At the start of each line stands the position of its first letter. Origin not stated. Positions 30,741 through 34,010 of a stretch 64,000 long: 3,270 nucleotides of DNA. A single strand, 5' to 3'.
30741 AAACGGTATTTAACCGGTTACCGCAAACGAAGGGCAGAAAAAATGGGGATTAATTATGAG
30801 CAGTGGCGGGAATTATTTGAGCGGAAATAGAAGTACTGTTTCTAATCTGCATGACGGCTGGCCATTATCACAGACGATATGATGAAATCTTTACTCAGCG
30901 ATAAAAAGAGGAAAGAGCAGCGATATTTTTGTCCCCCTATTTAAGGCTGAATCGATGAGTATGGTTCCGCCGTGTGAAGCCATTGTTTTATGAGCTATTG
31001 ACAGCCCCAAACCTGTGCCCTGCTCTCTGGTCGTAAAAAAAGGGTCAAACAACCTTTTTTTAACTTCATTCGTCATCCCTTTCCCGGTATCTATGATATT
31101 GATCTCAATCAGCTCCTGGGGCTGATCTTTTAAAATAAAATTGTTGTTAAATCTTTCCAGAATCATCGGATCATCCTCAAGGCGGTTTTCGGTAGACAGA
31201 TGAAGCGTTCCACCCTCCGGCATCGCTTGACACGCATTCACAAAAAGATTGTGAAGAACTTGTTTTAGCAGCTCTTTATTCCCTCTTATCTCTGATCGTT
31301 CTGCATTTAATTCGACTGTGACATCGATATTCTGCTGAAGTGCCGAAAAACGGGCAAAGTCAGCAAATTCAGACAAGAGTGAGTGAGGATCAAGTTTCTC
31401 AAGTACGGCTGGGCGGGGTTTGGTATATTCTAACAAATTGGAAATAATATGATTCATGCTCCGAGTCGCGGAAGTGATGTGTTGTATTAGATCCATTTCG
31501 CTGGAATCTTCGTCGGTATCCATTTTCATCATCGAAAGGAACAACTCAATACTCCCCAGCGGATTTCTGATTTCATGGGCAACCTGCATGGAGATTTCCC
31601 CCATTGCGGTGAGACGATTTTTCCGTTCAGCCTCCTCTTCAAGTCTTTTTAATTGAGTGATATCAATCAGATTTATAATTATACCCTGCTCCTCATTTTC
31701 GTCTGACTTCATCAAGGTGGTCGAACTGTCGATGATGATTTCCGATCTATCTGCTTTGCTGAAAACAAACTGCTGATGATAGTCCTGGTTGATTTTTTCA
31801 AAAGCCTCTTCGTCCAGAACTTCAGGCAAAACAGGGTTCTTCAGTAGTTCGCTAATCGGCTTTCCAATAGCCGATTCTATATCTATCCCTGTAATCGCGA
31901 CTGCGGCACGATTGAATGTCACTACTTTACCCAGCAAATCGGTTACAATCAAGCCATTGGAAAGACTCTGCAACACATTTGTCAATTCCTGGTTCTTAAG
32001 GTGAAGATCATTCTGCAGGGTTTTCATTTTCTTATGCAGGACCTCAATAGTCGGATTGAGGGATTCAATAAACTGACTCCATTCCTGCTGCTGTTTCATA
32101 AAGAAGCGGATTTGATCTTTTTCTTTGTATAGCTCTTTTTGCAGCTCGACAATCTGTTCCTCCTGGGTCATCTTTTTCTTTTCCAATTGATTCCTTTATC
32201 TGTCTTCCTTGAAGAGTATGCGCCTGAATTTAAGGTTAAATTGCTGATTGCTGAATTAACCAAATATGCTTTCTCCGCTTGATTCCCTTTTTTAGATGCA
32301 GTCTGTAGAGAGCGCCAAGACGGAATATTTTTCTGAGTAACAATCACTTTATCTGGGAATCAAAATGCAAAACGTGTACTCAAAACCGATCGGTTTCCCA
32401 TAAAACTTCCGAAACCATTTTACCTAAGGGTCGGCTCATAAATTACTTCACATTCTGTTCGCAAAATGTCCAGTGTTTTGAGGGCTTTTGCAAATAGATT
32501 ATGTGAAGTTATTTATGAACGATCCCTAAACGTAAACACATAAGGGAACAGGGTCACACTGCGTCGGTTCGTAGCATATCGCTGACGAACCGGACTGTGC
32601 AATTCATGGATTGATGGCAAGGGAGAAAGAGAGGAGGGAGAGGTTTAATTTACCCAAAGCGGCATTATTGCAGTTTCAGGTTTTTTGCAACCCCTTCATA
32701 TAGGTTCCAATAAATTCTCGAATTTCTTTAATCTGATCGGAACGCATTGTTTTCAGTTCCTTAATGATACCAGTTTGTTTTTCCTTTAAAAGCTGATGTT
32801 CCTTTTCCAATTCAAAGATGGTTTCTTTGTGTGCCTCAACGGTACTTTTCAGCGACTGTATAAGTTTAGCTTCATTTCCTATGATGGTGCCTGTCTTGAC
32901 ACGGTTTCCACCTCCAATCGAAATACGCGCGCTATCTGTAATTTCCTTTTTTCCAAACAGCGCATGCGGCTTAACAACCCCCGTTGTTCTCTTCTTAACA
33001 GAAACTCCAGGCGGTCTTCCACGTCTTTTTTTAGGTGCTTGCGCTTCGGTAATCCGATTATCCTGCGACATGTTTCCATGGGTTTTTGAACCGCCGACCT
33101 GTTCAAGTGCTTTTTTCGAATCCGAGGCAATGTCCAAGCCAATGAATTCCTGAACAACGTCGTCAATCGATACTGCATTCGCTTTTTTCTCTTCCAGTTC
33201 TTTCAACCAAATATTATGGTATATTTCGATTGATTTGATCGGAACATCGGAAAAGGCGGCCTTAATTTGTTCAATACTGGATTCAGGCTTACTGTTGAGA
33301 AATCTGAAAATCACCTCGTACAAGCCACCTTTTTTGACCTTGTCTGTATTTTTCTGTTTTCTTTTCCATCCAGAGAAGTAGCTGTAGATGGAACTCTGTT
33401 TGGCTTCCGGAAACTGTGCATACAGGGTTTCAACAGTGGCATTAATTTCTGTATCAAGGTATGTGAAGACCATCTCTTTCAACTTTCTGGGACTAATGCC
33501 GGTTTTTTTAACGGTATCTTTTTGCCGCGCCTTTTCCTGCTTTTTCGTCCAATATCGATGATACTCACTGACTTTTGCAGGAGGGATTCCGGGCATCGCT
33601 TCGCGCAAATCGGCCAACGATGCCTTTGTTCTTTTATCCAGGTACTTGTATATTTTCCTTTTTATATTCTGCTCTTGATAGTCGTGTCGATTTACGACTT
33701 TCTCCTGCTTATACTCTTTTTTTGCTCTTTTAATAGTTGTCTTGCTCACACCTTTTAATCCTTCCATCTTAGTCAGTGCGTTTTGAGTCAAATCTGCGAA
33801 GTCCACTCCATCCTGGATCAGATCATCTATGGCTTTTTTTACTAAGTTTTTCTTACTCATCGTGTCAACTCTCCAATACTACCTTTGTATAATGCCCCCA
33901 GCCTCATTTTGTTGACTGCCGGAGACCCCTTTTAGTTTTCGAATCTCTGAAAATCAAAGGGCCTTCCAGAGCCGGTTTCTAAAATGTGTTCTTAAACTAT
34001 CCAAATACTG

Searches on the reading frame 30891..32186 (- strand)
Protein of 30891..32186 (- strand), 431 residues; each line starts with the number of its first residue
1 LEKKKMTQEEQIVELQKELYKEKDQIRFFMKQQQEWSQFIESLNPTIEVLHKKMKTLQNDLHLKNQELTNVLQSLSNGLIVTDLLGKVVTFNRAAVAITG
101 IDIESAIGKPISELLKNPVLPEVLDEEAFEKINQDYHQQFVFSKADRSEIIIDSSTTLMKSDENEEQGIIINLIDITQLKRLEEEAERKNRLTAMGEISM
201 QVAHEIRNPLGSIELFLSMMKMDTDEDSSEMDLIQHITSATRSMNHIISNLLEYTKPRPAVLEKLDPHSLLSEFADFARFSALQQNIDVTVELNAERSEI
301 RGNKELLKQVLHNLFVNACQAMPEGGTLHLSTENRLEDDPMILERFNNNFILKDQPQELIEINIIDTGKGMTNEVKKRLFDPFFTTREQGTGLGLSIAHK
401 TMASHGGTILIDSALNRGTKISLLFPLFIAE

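Call 28: search_protein_families(library=pfam, proteins=[window:30891-32186:-])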
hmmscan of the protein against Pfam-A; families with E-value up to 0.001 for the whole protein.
window:30891-32186:- (431 aa): 7 families
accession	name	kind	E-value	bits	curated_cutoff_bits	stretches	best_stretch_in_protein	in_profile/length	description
PF02518.31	HATPase_c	-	7e-20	72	26.4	1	303-427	2-109/111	Histidine kinase-, DNA gyrase B-, and HSP90-like ATPase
PF00512.31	HisKA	-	2e-11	44.2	26.9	1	198-257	5-63/66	His Kinase A (phospho-acceptor) domain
PF13426.13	PAS_9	-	4.3e-10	40.2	27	1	77-178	2-103/103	PAS domain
PF00989.32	PAS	-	3.5e-08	33.9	22.6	1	68-176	3-113/113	PAS fold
PF08448.16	PAS_4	-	6.5e-05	23.6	23.1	1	73-181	2-110/110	PAS fold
PF13188.13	PAS_8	-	0.00015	22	21.8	1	68-124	3-56/65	PAS domain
PF12860.13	PAS_7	-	0.00029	21.4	27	0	72-183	1-114/115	PAS fold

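Call 30: find_encoding_contigs(protein=window:30891-32186:-, flank=10000, max_places=10)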
Protein window:30891-32186:- (431 aa): 8 contigs read that carry it; 3 places shown.
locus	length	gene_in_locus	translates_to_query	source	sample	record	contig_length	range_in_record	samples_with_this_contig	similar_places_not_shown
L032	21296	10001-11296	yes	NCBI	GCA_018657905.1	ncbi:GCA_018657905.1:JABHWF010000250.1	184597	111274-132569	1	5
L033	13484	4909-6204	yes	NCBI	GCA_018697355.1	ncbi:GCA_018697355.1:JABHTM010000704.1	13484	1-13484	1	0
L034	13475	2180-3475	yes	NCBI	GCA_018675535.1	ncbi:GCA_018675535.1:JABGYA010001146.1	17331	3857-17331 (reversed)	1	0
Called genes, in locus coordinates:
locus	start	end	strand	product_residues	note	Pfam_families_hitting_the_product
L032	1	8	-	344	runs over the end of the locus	-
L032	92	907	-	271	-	PF01149:Fapy_DNA_glyco, PF06831:H2TH, PF06827:zf-FPG_IleRS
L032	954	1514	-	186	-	PF11412:DsbD_N (faint)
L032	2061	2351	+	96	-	PF00216:Bac_DNA_binding, PF18291:HU-HIG (weak)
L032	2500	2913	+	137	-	-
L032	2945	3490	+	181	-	PF01288:HPPK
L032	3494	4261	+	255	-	PF00753:Lactamase_B, PF16123:HAGH_C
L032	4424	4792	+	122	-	PF02482:Ribosomal_S30AE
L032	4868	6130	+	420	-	PF01189:Methyltr_RsmB-F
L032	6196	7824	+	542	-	PF00149:Metallophos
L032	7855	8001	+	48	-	-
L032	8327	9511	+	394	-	-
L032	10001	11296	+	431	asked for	PF00989:PAS, PF13426:PAS_9, PF00512:HisKA, PF02518:HATPase_c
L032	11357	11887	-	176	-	PF09835:DUF2062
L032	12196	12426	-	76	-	-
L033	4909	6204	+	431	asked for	PF00989:PAS, PF13426:PAS_9, PF00512:HisKA, PF02518:HATPase_c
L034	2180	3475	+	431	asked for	PF00989:PAS, PF13426:PAS_9, PF00512:HisKA, PF02518:HATPase_c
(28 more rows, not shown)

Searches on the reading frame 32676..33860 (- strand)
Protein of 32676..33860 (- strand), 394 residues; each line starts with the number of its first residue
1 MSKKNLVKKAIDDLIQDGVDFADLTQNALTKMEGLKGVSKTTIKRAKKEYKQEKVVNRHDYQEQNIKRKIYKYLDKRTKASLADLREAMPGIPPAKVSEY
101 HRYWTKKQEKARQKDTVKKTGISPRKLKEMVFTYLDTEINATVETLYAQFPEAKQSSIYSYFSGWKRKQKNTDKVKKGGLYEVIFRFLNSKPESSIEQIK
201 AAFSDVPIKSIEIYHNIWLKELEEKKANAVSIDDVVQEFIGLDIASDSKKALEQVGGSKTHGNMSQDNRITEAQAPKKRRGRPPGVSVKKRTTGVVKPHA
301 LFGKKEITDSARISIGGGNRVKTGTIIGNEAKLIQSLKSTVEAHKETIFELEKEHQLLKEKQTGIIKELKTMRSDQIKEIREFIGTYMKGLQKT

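Call 28: search_protein_families(library=pfam, proteins=[window:32676-33860:-])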
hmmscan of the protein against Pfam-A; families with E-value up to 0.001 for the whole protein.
window:32676-33860:- (394 aa): 0 families

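Call 77: search_protein_families(library=pfam, proteins=[window:32676-33860:-], max_evalue=0.01)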
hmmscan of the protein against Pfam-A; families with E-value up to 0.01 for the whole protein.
window:32676-33860:- (394 aa): 2 families
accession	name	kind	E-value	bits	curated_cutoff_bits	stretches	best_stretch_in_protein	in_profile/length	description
PF11740.13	KfrA_N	-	0.0018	19.4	26.1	0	4-62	2-55/113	Plasmid replication region DNA-binding N-term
PF07350.19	Gig2-like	-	0.0032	16.7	27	1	62-121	87-137/408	Gig2-like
